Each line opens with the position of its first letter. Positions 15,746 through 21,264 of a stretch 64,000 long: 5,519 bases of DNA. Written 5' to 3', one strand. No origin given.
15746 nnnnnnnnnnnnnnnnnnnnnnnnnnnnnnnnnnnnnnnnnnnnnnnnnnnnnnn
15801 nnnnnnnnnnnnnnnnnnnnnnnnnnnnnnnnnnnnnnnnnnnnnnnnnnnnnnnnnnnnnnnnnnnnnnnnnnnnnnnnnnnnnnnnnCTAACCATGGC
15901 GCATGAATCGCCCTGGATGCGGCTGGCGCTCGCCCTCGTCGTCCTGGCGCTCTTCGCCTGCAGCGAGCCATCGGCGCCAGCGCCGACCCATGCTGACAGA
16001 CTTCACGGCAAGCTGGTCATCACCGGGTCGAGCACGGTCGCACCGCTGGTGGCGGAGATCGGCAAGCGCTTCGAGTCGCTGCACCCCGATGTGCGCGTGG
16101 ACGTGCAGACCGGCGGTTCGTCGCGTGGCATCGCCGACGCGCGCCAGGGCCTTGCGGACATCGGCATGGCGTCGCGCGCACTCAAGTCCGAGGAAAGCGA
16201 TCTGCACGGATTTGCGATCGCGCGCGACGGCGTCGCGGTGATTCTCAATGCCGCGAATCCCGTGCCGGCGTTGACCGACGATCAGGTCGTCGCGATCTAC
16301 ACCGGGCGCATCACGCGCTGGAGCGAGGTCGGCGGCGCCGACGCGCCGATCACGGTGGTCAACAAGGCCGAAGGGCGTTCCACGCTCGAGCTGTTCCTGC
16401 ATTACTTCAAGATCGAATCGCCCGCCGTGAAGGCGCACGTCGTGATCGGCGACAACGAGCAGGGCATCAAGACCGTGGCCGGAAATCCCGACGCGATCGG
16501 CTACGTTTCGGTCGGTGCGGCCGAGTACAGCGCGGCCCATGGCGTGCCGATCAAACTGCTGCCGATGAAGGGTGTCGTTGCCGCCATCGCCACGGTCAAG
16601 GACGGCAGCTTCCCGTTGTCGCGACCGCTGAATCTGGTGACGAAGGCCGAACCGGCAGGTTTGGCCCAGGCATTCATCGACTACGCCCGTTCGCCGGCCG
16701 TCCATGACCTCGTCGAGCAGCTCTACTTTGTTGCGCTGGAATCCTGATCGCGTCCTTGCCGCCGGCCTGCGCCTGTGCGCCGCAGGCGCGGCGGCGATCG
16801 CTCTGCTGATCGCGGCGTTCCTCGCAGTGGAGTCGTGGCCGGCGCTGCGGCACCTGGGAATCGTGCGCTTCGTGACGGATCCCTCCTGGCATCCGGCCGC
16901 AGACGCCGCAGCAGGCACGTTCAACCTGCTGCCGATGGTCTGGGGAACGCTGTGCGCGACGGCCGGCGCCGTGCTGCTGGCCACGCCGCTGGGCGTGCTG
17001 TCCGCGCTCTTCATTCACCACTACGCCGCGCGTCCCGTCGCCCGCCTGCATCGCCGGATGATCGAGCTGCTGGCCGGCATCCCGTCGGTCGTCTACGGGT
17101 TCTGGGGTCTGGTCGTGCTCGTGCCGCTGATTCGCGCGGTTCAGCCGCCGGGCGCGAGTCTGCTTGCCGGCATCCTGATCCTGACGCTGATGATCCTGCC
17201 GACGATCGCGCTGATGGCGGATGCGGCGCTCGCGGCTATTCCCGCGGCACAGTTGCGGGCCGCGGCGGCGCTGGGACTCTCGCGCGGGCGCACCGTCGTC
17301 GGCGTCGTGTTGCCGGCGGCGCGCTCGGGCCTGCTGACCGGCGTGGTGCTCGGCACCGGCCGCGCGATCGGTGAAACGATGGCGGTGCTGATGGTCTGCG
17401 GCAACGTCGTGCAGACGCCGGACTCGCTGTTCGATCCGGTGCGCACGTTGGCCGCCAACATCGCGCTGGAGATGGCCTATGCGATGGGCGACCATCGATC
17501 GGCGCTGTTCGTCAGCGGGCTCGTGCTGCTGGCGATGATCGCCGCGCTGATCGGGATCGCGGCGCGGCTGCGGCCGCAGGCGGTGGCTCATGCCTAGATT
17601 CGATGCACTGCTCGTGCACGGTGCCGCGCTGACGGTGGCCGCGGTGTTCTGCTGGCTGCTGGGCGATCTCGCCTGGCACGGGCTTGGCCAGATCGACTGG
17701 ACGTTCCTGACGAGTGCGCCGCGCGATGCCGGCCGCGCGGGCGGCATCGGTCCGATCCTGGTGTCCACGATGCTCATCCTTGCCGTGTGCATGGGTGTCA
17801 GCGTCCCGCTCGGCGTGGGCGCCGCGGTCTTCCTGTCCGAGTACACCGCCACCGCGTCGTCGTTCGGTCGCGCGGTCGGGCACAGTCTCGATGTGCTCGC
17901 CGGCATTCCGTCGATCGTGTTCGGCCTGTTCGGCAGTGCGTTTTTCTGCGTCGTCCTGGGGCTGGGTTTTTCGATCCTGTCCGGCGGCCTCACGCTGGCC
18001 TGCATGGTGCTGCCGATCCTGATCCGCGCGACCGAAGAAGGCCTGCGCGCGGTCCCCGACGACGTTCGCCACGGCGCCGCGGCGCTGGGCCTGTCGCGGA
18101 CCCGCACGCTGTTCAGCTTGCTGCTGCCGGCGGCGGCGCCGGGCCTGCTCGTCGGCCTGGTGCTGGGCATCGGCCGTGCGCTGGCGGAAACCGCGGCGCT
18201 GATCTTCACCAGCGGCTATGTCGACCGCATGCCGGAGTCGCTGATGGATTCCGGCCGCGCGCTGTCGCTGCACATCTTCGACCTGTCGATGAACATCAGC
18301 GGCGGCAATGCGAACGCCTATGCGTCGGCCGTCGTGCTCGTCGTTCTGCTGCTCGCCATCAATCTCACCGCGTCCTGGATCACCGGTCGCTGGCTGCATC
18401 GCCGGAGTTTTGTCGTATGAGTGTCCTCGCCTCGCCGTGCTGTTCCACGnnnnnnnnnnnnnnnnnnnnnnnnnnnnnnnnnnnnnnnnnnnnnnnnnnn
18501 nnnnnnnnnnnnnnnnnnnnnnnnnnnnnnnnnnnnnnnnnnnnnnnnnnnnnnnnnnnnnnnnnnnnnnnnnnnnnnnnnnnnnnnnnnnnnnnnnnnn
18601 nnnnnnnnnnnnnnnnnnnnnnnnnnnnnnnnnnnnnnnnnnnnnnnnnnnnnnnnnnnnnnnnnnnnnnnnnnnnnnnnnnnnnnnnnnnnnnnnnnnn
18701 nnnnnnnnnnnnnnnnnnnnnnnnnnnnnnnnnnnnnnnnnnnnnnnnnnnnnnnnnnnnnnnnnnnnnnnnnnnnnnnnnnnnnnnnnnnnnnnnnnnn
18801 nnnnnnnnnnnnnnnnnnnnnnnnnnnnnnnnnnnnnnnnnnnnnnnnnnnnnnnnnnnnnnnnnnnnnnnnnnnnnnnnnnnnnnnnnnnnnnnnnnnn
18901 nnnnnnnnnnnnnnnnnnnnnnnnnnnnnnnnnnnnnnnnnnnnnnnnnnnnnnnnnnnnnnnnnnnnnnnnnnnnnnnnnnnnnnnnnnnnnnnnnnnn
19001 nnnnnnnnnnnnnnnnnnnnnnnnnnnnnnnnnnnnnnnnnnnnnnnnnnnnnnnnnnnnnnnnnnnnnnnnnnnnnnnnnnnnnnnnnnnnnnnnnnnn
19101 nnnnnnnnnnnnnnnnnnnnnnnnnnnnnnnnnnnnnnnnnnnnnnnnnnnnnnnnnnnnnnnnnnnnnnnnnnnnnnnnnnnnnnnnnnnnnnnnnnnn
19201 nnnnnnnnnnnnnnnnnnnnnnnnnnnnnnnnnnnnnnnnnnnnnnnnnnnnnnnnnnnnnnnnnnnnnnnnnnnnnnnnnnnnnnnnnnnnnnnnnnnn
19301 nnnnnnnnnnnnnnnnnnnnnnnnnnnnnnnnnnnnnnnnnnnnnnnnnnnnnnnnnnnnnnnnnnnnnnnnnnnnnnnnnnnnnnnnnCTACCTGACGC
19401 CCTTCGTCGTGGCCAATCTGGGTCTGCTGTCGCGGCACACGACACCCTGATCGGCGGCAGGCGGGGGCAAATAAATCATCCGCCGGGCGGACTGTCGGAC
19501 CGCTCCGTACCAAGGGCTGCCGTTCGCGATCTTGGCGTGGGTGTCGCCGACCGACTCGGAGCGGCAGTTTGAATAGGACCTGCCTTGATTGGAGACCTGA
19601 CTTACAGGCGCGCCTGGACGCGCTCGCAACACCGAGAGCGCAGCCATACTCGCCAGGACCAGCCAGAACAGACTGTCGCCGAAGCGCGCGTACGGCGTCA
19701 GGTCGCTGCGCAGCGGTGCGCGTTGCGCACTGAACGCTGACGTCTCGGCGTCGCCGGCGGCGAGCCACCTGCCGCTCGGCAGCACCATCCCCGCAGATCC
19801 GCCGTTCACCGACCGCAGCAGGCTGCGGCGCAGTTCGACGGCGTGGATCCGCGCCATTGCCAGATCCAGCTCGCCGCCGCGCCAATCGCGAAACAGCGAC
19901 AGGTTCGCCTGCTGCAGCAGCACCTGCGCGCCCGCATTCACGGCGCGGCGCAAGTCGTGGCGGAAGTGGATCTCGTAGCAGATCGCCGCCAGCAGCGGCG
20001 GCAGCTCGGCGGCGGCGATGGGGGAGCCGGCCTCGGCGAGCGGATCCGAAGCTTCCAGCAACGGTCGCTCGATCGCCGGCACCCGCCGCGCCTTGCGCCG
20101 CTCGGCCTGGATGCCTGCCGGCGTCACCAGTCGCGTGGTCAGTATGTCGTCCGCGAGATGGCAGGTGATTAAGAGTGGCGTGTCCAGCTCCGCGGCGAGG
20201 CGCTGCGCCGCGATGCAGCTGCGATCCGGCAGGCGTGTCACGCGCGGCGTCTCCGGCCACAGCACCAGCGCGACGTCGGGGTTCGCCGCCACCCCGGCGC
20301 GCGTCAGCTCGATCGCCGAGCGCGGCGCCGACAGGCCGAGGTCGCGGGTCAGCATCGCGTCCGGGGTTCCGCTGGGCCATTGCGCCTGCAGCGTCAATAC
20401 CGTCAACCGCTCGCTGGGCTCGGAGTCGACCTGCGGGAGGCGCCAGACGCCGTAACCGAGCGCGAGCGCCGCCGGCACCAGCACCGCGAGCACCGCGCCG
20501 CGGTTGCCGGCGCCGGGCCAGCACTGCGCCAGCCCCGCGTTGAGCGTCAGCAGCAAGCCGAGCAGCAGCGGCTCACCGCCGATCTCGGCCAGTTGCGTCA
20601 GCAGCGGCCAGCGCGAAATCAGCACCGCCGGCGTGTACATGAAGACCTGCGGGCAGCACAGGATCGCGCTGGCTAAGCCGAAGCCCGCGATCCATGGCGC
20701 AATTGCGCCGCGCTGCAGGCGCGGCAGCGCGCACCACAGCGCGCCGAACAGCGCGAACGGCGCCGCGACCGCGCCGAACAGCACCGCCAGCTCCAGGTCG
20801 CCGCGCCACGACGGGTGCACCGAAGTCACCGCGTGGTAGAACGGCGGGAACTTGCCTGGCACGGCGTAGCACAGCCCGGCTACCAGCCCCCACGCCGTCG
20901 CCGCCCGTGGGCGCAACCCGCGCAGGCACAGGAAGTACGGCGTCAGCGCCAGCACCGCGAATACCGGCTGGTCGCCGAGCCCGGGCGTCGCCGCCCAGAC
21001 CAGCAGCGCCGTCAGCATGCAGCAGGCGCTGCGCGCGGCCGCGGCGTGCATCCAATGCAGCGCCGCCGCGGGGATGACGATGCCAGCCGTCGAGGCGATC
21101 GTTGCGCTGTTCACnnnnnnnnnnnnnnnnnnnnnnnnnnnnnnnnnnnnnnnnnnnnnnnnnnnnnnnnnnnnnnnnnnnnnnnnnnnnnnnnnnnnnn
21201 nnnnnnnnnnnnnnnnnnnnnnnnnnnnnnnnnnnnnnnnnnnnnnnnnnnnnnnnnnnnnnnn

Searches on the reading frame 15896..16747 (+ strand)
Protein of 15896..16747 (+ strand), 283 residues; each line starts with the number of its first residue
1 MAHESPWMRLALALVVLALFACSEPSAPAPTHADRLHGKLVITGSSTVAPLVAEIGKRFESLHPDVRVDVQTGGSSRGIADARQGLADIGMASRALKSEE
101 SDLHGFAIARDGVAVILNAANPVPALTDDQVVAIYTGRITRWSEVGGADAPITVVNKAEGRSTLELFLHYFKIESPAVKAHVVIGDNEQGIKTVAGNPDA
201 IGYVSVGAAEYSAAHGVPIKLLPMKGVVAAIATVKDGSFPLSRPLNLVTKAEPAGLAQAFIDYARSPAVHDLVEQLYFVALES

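Call 65: search_protein_families(library=pfam, proteins=[window:15896-16747:+], max_evalue=0.001)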
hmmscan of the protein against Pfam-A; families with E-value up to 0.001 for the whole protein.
window:15896-16747:+ (283 aa): 5 families
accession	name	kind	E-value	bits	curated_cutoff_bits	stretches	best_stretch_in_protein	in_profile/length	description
PF12849.12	PBP_like_2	-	1.2e-42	147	27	1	31-266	3-265/267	PBP superfamily domain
PF13531.11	SBP_bac_11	-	5.7e-09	36.5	25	1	41-274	2-222/227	Bacterial extracellular solute-binding protein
PF03466.25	LysR_substrate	-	4.6e-08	33.1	28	1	35-124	3-91/209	LysR substrate binding domain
PF12727.12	PBP_like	-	3.3e-07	30.1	27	1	58-172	3-114/193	PBP superfamily domain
PF01547.30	SBP_bac_1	-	1.3e-06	29.1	26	1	47-269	4-305/307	Bacterial extracellular solute-binding protein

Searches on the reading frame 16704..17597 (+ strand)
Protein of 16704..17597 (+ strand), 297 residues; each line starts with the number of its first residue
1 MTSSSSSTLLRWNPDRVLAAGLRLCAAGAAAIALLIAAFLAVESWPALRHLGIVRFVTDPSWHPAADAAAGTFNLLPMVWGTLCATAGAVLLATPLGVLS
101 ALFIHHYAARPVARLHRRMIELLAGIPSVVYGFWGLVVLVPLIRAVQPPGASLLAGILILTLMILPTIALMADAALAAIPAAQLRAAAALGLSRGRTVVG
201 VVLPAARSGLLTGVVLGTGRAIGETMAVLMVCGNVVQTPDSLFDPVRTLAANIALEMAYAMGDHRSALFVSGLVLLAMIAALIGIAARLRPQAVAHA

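Call 65: search_protein_families(library=pfam, proteins=[window:16704-17597:+], max_evalue=0.001)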
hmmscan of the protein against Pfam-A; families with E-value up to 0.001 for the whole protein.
window:16704-17597:+ (297 aa): 1 family
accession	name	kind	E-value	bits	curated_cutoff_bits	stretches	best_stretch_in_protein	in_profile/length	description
PF00528.27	BPD_transp_1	-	4.2e-16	59.6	26.4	1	94-288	2-177/184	Binding-protein-dependent transport system inner membrane component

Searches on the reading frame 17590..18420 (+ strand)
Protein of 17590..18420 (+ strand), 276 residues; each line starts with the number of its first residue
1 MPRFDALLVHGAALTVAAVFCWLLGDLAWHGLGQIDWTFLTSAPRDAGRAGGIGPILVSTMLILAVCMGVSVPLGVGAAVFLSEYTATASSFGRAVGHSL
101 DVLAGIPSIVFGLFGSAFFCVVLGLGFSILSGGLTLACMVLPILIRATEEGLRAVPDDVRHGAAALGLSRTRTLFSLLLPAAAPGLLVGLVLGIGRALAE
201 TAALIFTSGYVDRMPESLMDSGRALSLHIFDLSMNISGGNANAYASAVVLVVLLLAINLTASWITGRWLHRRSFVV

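Call 65: search_protein_families(library=pfam, proteins=[window:17590-18420:+], max_evalue=0.001)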
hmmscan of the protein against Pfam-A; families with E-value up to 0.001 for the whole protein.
window:17590-18420:+ (276 aa): 1 family
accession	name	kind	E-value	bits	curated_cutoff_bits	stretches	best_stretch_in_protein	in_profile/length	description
PF00528.27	BPD_transp_1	-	6.1e-16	59.1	26.4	1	79-265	9-175/184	Binding-protein-dependent transport system inner membrane component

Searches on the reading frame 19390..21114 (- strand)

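Call 65: search_protein_families(library=pfam, proteins=[window:19390-21114:-], max_evalue=0.001)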
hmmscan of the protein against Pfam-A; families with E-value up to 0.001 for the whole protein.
window:19390-21114:- (574 aa): 1 family
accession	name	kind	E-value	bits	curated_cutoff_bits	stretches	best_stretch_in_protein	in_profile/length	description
PF00795.27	CN_hydrolase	-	0.00012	22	23.2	1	339-440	108-210/256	Carbon-nitrogen hydrolase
